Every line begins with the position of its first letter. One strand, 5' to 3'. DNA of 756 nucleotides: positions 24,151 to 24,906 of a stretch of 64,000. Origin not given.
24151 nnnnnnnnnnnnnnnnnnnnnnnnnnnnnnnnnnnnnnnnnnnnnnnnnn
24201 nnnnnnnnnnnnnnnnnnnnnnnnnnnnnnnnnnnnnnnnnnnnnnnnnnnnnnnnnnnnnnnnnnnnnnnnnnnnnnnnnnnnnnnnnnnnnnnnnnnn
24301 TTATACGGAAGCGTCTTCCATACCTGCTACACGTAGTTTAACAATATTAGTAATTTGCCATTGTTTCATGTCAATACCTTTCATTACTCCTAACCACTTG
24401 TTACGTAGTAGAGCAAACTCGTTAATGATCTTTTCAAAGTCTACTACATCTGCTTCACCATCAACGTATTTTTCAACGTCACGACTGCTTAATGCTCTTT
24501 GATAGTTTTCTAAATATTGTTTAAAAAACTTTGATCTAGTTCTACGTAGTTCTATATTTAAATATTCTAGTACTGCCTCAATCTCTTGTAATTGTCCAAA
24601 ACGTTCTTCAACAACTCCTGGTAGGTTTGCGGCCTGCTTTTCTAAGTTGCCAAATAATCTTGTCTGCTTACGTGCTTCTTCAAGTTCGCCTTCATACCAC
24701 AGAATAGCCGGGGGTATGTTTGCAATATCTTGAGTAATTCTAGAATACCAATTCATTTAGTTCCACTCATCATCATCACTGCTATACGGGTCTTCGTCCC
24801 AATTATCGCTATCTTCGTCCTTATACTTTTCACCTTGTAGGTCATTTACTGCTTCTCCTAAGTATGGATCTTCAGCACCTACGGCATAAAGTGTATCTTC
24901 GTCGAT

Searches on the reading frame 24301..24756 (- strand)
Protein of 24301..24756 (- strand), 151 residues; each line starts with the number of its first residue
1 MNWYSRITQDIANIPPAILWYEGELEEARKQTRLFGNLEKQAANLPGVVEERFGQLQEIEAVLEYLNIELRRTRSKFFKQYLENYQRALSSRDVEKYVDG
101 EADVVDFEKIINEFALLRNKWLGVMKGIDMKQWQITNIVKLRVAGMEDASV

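Call 12: search_protein_families(library=pfam, proteins=[window:24301-24756:-])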
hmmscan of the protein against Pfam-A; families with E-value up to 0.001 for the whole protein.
window:24301-24756:- (151 aa): 0 families

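Call 39: search_protein_families(library=phrogs, proteins=[window:24301-24756:-], max_evalue=0.001)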
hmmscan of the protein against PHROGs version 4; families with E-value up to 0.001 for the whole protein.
window:24301-24756:- (151 aa): 1 family
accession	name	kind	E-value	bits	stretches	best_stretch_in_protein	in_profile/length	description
phrog_231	-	DNA, RNA and nucleotide metabolism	6.2e-16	60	1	37-146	21-140/142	UvsY-like recombination mediator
